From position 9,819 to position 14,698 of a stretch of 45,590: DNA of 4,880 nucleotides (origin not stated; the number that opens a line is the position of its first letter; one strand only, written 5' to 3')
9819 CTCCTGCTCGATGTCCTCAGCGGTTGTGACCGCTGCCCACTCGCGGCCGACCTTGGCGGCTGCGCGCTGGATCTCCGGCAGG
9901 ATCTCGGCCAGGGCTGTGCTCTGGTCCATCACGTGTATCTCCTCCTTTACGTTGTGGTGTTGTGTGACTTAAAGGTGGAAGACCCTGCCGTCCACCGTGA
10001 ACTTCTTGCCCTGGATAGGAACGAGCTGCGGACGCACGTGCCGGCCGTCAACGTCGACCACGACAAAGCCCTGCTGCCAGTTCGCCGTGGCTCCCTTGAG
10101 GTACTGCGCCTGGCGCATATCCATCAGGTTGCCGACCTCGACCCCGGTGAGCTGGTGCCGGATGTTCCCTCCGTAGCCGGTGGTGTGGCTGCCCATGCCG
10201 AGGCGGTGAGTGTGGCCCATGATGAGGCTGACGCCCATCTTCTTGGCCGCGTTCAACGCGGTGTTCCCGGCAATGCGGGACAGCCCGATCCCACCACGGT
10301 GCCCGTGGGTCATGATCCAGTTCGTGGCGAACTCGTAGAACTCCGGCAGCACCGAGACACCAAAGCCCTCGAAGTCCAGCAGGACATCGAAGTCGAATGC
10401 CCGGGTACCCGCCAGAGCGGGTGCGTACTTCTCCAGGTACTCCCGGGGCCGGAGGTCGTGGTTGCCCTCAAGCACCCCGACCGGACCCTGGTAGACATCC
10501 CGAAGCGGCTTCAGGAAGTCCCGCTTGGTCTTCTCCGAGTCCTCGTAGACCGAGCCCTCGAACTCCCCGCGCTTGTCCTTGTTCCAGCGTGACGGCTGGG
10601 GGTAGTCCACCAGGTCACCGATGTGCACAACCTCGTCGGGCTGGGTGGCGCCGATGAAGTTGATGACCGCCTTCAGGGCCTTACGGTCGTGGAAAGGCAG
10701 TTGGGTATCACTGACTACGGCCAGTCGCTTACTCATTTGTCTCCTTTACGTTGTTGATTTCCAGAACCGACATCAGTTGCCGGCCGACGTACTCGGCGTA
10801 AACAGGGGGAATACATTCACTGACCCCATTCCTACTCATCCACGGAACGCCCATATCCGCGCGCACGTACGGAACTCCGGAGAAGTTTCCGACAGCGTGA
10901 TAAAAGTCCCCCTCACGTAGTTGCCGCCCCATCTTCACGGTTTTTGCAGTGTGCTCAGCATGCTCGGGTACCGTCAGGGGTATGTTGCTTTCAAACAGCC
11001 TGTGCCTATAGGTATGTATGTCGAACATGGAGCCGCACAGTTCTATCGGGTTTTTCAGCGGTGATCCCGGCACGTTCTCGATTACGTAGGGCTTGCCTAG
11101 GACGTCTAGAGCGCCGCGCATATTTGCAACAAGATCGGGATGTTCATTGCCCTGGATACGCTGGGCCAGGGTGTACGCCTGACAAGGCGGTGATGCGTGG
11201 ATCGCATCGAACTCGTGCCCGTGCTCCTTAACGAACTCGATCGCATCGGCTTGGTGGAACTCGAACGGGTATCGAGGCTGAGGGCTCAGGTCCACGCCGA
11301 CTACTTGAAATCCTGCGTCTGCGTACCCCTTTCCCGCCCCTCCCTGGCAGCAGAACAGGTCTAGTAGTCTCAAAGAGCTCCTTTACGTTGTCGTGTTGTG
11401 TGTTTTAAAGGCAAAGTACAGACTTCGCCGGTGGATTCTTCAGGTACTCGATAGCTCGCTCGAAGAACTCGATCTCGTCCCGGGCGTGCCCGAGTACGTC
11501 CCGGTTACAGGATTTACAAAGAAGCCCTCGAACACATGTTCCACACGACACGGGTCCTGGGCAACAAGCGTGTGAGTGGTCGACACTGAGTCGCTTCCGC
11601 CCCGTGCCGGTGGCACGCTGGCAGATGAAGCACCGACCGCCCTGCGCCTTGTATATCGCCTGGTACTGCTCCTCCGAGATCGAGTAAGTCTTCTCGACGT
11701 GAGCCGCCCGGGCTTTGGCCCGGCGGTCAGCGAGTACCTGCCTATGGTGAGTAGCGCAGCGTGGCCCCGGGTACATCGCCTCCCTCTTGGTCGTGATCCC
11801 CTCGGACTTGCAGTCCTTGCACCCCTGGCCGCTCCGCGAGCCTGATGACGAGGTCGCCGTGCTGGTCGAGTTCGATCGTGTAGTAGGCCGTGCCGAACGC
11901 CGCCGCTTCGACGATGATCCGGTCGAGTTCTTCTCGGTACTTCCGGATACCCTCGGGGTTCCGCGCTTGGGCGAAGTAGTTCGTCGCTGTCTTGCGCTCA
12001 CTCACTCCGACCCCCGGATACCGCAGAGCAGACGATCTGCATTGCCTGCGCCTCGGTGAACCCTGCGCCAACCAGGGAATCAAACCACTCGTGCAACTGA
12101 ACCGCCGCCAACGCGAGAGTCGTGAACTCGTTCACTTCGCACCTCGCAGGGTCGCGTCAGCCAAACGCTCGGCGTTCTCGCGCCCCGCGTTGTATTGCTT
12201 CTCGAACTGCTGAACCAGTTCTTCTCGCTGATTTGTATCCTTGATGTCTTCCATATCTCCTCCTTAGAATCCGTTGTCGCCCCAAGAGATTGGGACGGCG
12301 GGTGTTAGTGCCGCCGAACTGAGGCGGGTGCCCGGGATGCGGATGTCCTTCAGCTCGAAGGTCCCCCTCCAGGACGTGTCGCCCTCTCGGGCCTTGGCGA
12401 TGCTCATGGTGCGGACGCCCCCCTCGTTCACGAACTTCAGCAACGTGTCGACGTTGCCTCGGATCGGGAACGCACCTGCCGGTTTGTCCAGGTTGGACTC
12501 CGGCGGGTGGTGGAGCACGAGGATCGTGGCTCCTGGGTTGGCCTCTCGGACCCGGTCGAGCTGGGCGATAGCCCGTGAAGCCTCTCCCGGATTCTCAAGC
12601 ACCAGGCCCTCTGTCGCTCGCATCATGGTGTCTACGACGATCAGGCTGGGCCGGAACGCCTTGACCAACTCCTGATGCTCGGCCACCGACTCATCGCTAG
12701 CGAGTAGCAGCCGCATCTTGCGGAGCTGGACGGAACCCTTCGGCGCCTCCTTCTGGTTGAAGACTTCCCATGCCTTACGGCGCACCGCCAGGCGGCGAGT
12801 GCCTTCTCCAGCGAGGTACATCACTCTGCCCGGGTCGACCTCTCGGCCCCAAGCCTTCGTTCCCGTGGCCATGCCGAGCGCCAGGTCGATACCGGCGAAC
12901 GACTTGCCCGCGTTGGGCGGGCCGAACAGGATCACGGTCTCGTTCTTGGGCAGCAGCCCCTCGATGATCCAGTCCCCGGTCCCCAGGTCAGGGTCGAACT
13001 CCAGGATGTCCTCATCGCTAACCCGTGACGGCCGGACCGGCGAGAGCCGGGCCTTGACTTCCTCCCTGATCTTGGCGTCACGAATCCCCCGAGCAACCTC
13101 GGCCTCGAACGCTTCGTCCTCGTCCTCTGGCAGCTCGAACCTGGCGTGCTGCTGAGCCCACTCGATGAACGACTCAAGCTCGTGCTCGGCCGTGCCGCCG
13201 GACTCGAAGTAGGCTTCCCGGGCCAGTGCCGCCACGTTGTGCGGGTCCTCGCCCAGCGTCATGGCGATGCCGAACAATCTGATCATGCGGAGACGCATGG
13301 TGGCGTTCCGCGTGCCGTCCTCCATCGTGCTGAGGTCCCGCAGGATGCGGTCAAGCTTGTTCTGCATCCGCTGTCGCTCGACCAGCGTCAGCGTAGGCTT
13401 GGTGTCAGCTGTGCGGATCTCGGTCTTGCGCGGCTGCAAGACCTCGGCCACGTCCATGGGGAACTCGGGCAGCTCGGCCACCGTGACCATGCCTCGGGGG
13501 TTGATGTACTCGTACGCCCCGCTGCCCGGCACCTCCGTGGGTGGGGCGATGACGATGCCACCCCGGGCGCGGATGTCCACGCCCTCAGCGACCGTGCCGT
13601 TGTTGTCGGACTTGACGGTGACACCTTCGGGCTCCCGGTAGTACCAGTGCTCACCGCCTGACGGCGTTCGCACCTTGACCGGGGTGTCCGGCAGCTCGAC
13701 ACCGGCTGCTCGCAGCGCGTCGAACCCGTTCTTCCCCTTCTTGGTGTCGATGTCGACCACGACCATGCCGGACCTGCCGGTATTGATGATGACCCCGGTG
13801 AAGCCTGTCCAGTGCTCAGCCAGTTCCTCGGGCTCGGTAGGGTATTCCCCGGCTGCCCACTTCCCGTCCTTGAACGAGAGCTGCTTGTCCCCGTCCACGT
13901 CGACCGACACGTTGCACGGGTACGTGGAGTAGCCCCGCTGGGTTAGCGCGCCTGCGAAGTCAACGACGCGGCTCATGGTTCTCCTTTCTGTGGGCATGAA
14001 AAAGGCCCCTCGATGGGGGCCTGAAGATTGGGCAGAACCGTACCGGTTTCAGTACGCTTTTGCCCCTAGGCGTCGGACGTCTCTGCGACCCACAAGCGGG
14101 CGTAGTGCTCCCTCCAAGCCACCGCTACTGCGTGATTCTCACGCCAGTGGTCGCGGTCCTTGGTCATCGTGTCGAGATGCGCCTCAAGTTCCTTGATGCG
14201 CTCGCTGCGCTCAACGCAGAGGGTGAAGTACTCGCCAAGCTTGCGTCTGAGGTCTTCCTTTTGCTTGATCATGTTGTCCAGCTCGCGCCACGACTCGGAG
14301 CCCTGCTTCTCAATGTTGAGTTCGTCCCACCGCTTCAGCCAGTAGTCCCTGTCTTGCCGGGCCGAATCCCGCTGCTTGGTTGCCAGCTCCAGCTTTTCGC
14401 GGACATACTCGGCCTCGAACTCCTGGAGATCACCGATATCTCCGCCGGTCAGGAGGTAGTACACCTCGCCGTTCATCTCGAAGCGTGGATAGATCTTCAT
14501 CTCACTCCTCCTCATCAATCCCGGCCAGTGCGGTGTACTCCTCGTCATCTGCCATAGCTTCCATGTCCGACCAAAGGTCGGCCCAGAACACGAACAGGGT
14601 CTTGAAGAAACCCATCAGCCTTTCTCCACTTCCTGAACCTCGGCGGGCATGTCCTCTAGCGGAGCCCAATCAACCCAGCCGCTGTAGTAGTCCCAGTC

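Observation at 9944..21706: Regular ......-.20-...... units spanning stop codons and ribosome-binding sites of the leftward arm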

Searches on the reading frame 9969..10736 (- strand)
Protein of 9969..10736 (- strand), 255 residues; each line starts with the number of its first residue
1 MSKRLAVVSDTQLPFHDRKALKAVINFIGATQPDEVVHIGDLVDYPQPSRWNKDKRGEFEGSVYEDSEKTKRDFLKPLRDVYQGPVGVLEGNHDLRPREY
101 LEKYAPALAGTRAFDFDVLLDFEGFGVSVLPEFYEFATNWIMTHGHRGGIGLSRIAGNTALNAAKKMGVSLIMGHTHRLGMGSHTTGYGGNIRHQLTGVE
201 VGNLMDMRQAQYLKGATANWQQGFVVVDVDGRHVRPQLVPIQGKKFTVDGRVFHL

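Call 10: search_protein_families(library=phrogs, proteins=[window:9969-10736:-])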
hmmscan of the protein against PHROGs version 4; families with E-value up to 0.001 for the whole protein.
window:9969-10736:- (255 aa): 2 families
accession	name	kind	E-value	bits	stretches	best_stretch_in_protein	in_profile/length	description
phrog_221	-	other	3.6e-111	372.9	1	1-254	110-362/367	metallo-phosphoesterase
phrog_20266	-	other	5.4e-18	66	1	8-254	180-445/450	metallo-phosphoesterase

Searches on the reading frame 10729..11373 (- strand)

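Call 10: search_protein_families(library=phrogs, proteins=[window:10729-11373:-])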
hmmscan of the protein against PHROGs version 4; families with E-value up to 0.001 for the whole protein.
window:10729-11373:- (214 aa): 4 families
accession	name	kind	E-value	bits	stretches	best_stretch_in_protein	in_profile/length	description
phrog_363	-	other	1.9e-41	143.3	1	1-203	54-217/327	DNA methyltransferase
phrog_116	-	other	1.1e-06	28.3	1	1-103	208-324/779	DNA methyltransferase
phrog_757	-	other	8.2e-06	26.1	1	1-110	15-136/247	DNA methyltransferase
phrog_5999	-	other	0.00026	22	0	51-74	65-88/109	DNA methyltransferase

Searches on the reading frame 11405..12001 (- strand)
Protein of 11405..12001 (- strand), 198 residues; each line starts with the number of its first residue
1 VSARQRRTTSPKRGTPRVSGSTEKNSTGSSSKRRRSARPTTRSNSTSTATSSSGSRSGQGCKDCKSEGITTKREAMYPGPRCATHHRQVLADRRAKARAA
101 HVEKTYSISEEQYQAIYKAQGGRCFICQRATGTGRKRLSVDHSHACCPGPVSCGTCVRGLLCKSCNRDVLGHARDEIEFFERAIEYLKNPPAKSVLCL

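Call 10: search_protein_families(library=phrogs, proteins=[window:11405-12001:-])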
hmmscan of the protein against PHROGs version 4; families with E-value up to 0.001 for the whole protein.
window:11405-12001:- (198 aa): 6 families
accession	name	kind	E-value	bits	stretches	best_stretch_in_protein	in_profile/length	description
phrog_307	-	DNA, RNA and nucleotide metabolism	1.7e-69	236.4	1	23-196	22-185/334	endonuclease VII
phrog_2914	-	DNA, RNA and nucleotide metabolism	3.3e-33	116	1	66-195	33-160/190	endonuclease VII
phrog_2633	-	DNA, RNA and nucleotide metabolism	8e-24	85.4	1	46-189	27-138/142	endonuclease VII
phrog_17507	-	DNA, RNA and nucleotide metabolism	8.7e-18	65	1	156-196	9-49/65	endonuclease VII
phrog_1035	-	DNA, RNA and nucleotide metabolism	4e-14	54.1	1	39-168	74-209/271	endonuclease VII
phrog_423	-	DNA, RNA and nucleotide metabolism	2.3e-08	35.1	1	111-167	13-62/159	endonuclease VII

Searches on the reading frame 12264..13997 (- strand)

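Call 10: search_protein_families(library=phrogs, proteins=[window:12264-13997:-])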
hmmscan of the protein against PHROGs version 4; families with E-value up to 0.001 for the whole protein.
window:12264-13997:- (577 aa): 15 families
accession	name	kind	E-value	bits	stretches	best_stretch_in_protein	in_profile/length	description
phrog_906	-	DNA, RNA and nucleotide metabolism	1.8e-44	153.7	2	306-526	489-699/872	DNA polymerase/primase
phrog_1156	-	DNA, RNA and nucleotide metabolism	3.8e-25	89.6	1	5-318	7-318/855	DNA primase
phrog_2850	-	unknown function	1.9e-17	64.3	1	342-518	148-327/465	-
phrog_6012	-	DNA, RNA and nucleotide metabolism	1.6e-16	61.6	1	266-534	47-327/447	DNA helicase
phrog_3123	-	unknown function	2.5e-16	60.4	1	294-500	283-507/583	-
phrog_5852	-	DNA, RNA and nucleotide metabolism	6.6e-13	49.5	1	55-167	122-231/242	DNA polymerase/primase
phrog_695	-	DNA, RNA and nucleotide metabolism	1.1e-12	48.5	1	71-260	62-241/704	DNA polymerase/primase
phrog_2597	-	DNA, RNA and nucleotide metabolism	1.5e-09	37.9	1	342-487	357-504/747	DNA primase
phrog_6357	-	unknown function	1.1e-08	35.8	1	342-564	21-234/321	-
phrog_1284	-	unknown function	9.5e-08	32.7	1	340-407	23-90/306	-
phrog_239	-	DNA, RNA and nucleotide metabolism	8.9e-07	29.2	1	333-506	340-525/801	DNA primase/helicase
phrog_3022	-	DNA, RNA and nucleotide metabolism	1.7e-06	27.8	1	51-207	56-207/788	DNA primase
phrog_3228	-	DNA, RNA and nucleotide metabolism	2.2e-06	27.3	1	328-517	349-549/766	replicative helicase-primase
phrog_10729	-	DNA, RNA and nucleotide metabolism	1e-05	25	1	57-173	55-168/722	DNA polymerase/primase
phrog_19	-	DNA, RNA and nucleotide metabolism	0.00015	21.7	0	342-401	343-393/621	DnaB-like replicative helicase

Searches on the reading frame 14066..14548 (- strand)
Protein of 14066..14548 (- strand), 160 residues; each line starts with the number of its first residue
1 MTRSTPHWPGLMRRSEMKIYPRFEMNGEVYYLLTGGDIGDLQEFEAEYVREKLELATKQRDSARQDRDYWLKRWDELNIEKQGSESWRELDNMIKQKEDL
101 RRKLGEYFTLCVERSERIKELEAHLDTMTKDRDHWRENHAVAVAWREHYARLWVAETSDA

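Call 10: search_protein_families(library=phrogs, proteins=[window:14066-14548:-])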
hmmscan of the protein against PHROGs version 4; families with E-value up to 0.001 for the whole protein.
window:14066-14548:- (160 aa): 0 families

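Call 13: search_protein_families(library=pfam, proteins=[window:14066-14548:-], max_evalue=0.01)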
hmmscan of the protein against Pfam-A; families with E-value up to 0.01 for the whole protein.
window:14066-14548:- (160 aa): 3 families
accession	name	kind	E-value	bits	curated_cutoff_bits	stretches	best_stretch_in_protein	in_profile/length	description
PF25764.1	KIF21A_4th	-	0.0031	17.6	33.1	1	61-138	4-83/183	KIF21A-like domain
PF09304.16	Cortex-I_coil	-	0.0051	17.4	60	1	91-133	33-75/107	Cortexillin coiled-coil region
PF12325.13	TMF_TATA_bd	-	0.0085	16.7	29.1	0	43-127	25-103/115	TATA element modulatory factor 1 TATA binding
